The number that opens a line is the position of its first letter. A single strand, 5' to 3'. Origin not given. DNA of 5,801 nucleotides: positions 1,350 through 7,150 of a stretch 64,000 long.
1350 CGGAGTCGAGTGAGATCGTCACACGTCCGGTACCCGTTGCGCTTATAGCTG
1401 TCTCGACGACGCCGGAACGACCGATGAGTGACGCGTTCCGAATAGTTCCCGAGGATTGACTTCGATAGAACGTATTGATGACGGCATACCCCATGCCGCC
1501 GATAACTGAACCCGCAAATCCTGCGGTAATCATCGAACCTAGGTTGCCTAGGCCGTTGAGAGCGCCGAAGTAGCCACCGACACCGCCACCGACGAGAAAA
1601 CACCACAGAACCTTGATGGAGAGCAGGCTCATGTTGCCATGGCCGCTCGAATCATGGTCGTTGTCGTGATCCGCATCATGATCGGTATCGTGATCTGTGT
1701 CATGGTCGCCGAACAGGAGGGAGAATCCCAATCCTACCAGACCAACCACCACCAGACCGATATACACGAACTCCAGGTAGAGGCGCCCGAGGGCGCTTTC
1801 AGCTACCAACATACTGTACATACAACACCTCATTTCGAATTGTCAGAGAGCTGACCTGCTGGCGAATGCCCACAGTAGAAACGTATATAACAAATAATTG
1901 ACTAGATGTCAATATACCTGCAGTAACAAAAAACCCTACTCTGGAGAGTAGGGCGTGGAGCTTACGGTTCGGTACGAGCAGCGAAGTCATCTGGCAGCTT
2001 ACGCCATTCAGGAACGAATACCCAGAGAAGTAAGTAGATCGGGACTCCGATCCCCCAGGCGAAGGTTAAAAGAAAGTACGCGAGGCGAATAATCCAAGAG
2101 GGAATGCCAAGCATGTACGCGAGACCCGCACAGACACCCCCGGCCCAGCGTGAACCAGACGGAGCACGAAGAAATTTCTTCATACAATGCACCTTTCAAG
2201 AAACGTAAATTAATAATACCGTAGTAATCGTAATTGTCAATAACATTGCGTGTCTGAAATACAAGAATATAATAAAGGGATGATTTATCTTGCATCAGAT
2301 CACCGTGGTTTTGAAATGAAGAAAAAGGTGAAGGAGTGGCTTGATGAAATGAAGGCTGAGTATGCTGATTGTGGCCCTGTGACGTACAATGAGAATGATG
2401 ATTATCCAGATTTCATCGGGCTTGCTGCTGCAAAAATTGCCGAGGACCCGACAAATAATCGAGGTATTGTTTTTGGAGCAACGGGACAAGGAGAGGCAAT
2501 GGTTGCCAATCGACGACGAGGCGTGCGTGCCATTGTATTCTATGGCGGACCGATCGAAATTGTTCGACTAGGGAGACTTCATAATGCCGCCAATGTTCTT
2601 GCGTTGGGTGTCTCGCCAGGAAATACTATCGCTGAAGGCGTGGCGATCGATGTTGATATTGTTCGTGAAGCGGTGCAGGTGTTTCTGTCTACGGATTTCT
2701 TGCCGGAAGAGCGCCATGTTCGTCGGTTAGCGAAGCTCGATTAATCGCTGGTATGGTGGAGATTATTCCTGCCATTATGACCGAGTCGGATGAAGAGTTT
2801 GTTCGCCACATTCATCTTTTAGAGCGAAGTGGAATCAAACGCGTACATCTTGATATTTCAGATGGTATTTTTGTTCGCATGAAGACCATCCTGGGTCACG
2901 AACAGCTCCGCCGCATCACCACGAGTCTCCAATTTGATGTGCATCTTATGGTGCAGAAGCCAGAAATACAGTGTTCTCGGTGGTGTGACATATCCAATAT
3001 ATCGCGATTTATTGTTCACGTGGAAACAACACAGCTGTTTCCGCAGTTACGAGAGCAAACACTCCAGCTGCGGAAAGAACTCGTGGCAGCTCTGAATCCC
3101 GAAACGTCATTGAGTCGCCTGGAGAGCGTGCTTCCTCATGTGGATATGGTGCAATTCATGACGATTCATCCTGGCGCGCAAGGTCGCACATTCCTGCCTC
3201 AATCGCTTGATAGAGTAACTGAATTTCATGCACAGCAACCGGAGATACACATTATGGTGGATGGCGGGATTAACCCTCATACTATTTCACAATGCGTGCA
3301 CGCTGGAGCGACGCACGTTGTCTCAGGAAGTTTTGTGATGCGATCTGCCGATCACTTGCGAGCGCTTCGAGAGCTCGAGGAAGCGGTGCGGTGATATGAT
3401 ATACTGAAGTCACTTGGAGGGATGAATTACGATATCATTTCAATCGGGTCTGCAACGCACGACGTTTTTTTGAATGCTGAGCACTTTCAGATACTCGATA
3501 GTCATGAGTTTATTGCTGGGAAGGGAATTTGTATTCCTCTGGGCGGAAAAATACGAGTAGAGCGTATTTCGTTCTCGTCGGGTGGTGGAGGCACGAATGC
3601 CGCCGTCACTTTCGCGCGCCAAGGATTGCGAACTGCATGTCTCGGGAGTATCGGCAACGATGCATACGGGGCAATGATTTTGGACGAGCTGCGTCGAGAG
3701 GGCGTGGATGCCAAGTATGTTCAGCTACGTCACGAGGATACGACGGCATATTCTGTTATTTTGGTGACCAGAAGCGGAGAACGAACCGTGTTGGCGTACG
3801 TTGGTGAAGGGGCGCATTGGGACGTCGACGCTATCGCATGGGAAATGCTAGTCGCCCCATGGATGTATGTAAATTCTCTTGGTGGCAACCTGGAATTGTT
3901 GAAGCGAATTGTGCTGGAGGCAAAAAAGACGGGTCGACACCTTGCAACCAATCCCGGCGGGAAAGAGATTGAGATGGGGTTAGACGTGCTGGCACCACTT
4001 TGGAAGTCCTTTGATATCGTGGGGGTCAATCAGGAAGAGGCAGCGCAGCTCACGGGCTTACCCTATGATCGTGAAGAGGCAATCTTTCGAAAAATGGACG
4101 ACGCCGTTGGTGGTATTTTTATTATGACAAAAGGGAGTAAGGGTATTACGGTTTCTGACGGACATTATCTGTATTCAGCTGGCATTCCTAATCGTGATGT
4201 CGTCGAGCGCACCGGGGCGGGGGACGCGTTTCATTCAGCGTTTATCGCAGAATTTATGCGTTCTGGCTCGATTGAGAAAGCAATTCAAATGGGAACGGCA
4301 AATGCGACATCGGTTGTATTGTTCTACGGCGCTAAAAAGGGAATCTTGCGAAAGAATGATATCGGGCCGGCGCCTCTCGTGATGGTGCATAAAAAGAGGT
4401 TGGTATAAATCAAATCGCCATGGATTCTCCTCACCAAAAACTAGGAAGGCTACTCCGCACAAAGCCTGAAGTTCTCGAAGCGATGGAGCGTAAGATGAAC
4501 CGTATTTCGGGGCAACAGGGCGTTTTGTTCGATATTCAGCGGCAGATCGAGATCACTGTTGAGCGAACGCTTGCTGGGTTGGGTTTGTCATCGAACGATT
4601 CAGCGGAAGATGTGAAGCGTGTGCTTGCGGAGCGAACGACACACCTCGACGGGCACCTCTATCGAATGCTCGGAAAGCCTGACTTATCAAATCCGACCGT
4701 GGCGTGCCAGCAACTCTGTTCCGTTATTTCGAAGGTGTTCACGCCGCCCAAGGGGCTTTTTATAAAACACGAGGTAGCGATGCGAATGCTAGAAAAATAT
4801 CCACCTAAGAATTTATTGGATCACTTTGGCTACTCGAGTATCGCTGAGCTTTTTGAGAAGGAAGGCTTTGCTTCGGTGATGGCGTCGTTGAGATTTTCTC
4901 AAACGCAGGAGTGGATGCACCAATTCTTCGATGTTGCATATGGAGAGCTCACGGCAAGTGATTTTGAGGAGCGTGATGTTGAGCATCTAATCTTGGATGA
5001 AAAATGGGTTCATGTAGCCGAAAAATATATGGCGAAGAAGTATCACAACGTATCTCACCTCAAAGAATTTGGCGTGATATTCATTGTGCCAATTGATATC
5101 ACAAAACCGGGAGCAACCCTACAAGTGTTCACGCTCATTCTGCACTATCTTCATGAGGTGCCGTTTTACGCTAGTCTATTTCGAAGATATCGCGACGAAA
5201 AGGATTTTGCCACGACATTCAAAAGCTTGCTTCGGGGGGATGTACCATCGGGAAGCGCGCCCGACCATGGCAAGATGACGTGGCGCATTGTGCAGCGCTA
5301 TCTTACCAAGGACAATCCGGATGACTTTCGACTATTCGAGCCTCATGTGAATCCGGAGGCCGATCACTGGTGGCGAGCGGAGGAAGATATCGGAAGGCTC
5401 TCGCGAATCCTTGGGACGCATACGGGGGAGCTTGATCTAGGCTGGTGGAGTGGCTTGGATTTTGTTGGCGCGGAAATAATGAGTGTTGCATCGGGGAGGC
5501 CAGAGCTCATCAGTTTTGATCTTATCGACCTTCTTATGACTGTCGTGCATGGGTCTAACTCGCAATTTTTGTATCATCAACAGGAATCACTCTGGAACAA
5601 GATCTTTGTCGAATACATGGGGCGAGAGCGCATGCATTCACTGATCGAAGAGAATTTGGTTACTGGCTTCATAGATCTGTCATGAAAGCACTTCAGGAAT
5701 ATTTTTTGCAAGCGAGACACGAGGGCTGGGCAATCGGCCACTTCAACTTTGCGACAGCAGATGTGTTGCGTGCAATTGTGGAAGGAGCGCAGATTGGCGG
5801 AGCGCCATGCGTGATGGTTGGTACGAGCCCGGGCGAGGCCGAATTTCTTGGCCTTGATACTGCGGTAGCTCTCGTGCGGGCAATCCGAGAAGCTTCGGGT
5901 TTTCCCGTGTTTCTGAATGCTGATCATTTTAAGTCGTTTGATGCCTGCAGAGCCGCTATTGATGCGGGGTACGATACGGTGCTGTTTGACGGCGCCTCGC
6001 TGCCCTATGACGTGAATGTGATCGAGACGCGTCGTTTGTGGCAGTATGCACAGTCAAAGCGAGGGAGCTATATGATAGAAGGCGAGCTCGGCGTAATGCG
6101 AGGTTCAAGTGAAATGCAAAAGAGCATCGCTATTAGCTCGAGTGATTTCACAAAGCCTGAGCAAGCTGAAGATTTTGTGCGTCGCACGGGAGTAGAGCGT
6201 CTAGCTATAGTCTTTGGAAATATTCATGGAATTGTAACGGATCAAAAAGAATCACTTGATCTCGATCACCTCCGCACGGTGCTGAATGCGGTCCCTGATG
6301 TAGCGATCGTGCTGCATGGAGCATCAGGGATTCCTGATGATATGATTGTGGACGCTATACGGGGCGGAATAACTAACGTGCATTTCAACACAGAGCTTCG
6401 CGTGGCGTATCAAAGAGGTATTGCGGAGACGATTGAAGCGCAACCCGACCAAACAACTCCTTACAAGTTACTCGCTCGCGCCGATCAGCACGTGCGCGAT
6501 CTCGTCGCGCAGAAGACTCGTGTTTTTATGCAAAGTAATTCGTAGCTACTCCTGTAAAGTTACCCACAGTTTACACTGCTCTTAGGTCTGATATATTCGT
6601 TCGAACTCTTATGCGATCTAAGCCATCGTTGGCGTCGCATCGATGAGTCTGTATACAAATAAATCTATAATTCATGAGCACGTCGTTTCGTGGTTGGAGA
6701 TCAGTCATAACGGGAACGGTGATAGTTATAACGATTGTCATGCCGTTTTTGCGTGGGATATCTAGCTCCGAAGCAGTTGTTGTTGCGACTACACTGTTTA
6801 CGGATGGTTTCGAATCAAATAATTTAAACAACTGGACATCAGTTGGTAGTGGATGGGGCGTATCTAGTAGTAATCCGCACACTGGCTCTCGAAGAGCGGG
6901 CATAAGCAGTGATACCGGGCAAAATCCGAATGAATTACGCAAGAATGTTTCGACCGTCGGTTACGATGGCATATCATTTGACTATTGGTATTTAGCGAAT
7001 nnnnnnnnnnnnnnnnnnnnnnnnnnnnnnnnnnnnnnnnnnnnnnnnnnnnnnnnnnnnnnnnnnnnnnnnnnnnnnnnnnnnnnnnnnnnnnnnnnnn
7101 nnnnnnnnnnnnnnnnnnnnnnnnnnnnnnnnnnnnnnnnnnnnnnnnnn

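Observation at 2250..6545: Sugar-phosphate gene cluster with an unknown 421-aa protein between a PfkB kinase and class II aldolase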

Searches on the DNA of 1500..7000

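Call 93: search_rna_families(source=window, start=1500, end=7000, threshold=evalue, max_evalue=0.1)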
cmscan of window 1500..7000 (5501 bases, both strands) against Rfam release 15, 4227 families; matches with E-value up to 0.1: 0.
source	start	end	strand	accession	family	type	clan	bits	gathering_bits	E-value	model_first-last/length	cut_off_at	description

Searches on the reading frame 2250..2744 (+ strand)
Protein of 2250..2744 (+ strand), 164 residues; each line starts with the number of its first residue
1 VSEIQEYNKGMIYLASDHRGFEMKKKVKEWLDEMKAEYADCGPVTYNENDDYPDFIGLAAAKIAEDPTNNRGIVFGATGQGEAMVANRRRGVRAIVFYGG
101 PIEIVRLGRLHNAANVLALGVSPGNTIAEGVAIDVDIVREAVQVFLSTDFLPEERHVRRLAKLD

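Call 3: search_protein_families(library=pfam, proteins=[window:2250-2744:+], max_evalue=0.1)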
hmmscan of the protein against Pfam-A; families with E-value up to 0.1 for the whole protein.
window:2250-2744:+ (164 aa): 2 families
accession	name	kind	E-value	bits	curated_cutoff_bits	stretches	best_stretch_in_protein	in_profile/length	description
PF02502.23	LacAB_rpiB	-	2.5e-30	105.7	24.7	1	12-163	1-138/138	Ribose/Galactose Isomerase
PF14430.11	Imm1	-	0.043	15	22.4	1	87-154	51-120/125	Immunity protein Imm1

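Call 4: search_protein_families(library=ncbifam, proteins=[window:2250-2744:+], max_evalue=0.1)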
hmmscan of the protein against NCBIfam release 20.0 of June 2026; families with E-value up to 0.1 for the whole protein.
window:2250-2744:+ (164 aa): 10 families
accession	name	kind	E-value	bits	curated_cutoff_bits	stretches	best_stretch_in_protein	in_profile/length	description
TIGR00689.1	rpiB_lacA_lacB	subfamily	5.7e-33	113.9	88.3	1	12-163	1-139/145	RpiB/LacA/LacB family sugar-phosphate isomerase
TIGR02133.1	RPI_actino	equivalog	4.4e-31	107.7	168.2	1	12-162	3-141/148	ribose-5-phosphate isomerase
NF004051.0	PRK05571.1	subfamily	6e-31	107.2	135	1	12-164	4-143/149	ribose-5-phosphate isomerase B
TIGR01120.1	rpiB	equivalog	1.6e-23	83.3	138.65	1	12-164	2-140/143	ribose 5-phosphate isomerase B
NF006380.0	PRK08621.1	equivalog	6.5e-12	46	164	1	12-130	3-116/142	galactose-6-phosphate isomerase subunit LacA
NF009257.0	PRK12613.1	equivalog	1.8e-07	31.4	243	1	12-122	3-106/141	galactose-6-phosphate isomerase subunit LacA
NF006381.0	PRK08622.1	equivalog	1.8e-07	31.2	234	1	12-162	3-140/171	galactose-6-phosphate isomerase subunit LacB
TIGR01118.1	lacA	equivalog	1.9e-07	31.3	181.1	1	12-132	3-118/141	galactose-6-phosphate isomerase subunit LacA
NF051858.1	EryPhIsonDerIRhiz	equivalog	9.5e-06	25.8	240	1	12-121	3-110/150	D-erythrulose-4-phosphate isomerase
TIGR01119.1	lacB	equivalog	0.0059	16.3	312.55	1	12-163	3-141/171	galactose-6-phosphate isomerase subunit LacB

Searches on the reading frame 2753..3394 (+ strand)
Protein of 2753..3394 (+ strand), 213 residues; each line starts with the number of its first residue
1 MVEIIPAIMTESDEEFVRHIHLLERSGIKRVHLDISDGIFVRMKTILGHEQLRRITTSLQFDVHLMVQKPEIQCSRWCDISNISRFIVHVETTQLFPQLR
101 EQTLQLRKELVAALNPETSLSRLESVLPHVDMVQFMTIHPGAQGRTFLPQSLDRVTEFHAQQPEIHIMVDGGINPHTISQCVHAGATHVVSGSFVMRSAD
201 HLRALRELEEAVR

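Call 3: search_protein_families(library=pfam, proteins=[window:2753-3394:+], max_evalue=0.1)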
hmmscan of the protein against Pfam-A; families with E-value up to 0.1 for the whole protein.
window:2753-3394:+ (213 aa): 4 families
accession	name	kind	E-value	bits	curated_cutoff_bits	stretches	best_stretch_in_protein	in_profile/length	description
PF00834.25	Ribul_P_3_epim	-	1.2e-35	123.2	21.1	1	4-195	2-197/198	Ribulose-phosphate 3 epimerase family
PF00977.27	His_biosynth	-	0.0099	15.8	23.6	1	159-205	68-115/228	Histidine biosynthesis protein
PF01081.25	Aldolase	-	0.017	15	27.8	0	159-198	143-182/196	KDPG and KHG aldolase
PF02581.23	TMP-TENI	-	0.017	14.9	27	0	130-190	116-175/180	Thiamine monophosphate synthase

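Call 4: search_protein_families(library=ncbifam, proteins=[window:2753-3394:+], max_evalue=0.1)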
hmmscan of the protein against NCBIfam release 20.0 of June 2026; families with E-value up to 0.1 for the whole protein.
window:2753-3394:+ (213 aa): 18 families
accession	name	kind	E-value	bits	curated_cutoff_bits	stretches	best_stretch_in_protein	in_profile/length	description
NF004076.0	PRK05581.1-4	subfamily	3.1e-42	144.3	165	1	2-203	5-210/221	ribulose-phosphate 3-epimerase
TIGR01163.1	rpe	equivalog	9.6e-35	119.9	212.6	1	4-208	2-210/211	ribulose-phosphate 3-epimerase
NF007266.0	PRK09722.1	equivalog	3.2e-23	82.4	271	1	3-193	4-198/230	D-allulose 6-phosphate 3-epimerase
NF005986.0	PRK08091.1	equivalog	1.6e-16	60.9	264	1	15-207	26-222/229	ribulose-phosphate 3-epimerase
NF005944.0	PRK08005.1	equivalog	1.6e-15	56.9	376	1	15-202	14-201/210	ribulose-phosphate 3 epimerase family protein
NF005442.0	PRK07028.1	equivalog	5.5e-07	28.5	593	1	109-212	113-210/430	bifunctional hexulose-6-phosphate synthase/ribonuclease regulator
TIGR03128.2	RuMP_HxlA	equivalog_domain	1.4e-06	28.2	200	1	133-211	126-204/205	3-hexulose-6-phosphate synthase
NF010658.0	PRK14057.1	equivalog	3.1e-05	23.6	530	1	18-199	36-228/254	epimerase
TIGR00693.1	thiE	equivalog_domain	9.2e-05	21.8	145.1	1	130-207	118-196/197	thiamine phosphate synthase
NF041755.1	RuMP_HxlAB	equivalog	0.00013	21.1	500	1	143-211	145-209/391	bifunctional 3-hexulose-6-phosphate synthase/6-phospho-3-hexuloisomerase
NF005119.0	PRK06552.1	subfamily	0.00049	19.7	238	1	153-200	144-191/213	bifunctional 2-keto-4-hydroxyglutarate aldolase/2-keto-3-deoxy-6-phosphogluconate aldolase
NF003198.0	PRK04169.1-2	subfamily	0.0011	18.1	247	1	161-212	194-246/249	geranylgeranylglyceryl/heptaprenylglyceryl phosphate synthase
NF009833.0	PRK13307.1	equivalog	0.0039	16.1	274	1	135-208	302-375/392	bifunctional 5,6,7,8-tetrahydromethanopterin hydro-lyase/3-hexulose-6-phosphate synthase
NF008693.0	PRK11713.2-3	equivalog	0.007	15.6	210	1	103-199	138-228/246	16S rRNA (uracil(1498)-N(3))-methyltransferase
NF000734.0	PRK00043.1-5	equivalog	0.035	13.8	252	1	131-199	115-184/201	thiamine phosphate synthase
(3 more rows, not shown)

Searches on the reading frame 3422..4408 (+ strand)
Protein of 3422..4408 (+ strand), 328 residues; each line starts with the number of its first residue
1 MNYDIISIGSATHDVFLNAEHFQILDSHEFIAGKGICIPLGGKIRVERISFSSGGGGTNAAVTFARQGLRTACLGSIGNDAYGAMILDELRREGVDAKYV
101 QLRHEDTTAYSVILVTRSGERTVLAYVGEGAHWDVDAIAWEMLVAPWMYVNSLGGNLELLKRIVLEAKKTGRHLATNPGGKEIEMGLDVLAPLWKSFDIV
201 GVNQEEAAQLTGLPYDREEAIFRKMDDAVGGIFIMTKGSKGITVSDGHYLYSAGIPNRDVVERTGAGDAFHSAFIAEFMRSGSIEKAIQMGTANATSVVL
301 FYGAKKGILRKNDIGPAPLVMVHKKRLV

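Call 3: search_protein_families(library=pfam, proteins=[window:3422-4408:+], max_evalue=0.1)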
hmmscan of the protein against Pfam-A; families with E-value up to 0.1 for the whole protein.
window:3422-4408:+ (328 aa): 2 families
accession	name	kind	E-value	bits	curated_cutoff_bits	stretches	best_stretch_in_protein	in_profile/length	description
PF00294.29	PfkB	-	6.1e-39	134.6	25.8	1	42-305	24-296/302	pfkB family carbohydrate kinase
PF08543.17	Phos_pyr_kin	-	0.071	12.9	27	0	193-294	116-227/246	Phosphomethylpyrimidine kinase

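Call 4: search_protein_families(library=ncbifam, proteins=[window:3422-4408:+], max_evalue=0.1)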
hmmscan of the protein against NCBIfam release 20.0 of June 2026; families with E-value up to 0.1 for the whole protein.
window:3422-4408:+ (328 aa): 27 families (the best 25 are shown)
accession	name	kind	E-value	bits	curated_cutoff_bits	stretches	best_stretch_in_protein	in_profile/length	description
TIGR02152.1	D_ribokin_bact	equivalog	5.3e-33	114.6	299.65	1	41-314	22-296/298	ribokinase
TIGR04382.1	myo_inos_iolC_N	equivalog_domain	9.1e-25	87.6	300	2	193-300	185-291/309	5-dehydro-2-deoxygluconokinase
NF053626.1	RibKinHalex1628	equivalog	1.9e-22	80.1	330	1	42-300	26-274/293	ATP-dependent ribose-1-phosphate kinase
NF008353.0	PRK11142.1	equivalog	2.1e-22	80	341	1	48-314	33-299/307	ribokinase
TIGR03168.1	1-PFK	subfamily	1.4e-20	73.4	216.4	2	196-303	176-286/305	hexose kinase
NF007321.0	PRK09813.1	equivalog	2.4e-20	73.1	247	2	223-304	179-260/261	fructoselysine 6-kinase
TIGR03828.1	pfkB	equivalog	1e-17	64.2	292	2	197-303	177-286/305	1-phosphofructokinase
NF006957.1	PRK09434.1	equivalog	1.8e-17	63.8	450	2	53-125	26-98/302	fructokinase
NF040938.1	KDG_KDGal_kin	equivalog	3.7e-16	59.1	400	2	198-314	185-299/305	bifunctional 2-dehydro-3-deoxygluconokinase/2-dehydro-3-deoxygalactonokinase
NF041134.1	R1P_kin_Thcocales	equivalog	8.9e-15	54.9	500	1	4-314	2-278/291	ADP-dependent ribose-1-phosphate kinase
NF047869.1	myo_kin_aldol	exception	9.8e-14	50.6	600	2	52-114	37-98/586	bifunctional 5-dehydro-2-deoxygluconokinase/5-dehydro-2-deoxyphosphogluconate aldolase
NF041332.1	KDG_KDGal_kin_Halo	equivalog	1.2e-13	51.2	440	2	189-296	182-289/320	bifunctional 2-dehydro-3-deoxygluconokinase/2-dehydro-3-deoxygalactonokinase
NF052444.1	DhDoxglucKinKdgK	equivalog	3.1e-13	49.8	400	2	216-304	207-295/303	2-dehydro-3-deoxygluconokinase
NF041320.1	pfkB_Halo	equivalog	3.2e-13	49.8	400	1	45-305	28-283/302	1-phosphofructokinase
NF049991.1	TagKinase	equivalog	4.3e-13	48.7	420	1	64-309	51-306/321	tagatose kinase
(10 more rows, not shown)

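Call 76: search_solved_structures(query=window:3422-4405:+, max_evalue=1e-10)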
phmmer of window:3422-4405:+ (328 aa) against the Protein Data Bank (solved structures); distinct sequences matched with E-value up to 1e-10: 14.
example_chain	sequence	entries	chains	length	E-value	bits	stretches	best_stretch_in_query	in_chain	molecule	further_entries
11bl_A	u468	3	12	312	4.7e-17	65.7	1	43-304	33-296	Ribokinase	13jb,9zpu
3h49_A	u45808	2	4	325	1.7e-16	63.8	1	45-311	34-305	Ribokinase | Uncharacterized sugar kinase ydjH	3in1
4x8f_A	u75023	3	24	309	2.1e-15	60.2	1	52-310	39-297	Ribokinase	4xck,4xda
6ilr_A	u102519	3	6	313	4.4e-15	59.2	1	51-304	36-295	Ribokinase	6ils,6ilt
3hj6_A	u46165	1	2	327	3.7e-14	56.1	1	53-314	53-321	Fructokinase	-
4e3a_A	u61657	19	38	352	6.7e-14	55.3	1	3-300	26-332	sugar kinase protein | Probable sugar kinase protein | sugar kinase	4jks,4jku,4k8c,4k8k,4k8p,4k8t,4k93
9p6q_A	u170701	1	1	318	1.3e-13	54.3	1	52-293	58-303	Ketohexokinase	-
7ag6_A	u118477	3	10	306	2e-13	53.7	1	46-297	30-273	Sulfofructose kinase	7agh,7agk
6znx_A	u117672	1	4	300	3.7e-13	52.9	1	49-296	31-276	Ribokinase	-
2hqq_A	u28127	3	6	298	4.6e-13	52.6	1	50-293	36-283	Ketohexokinase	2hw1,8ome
8cqx_A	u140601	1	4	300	5.8e-13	52.2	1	49-296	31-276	Ribokinase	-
2hlz_A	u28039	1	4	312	7.2e-13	51.9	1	50-293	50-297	Ketohexokinase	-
1gqt_A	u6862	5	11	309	3.1e-12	49.8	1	49-311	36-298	RIBOKINASE | PROTEIN (RIBOKINASE)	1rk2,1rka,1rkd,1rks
3ubo_A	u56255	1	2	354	7.4e-12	48.6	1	2-299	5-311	adenosine kinase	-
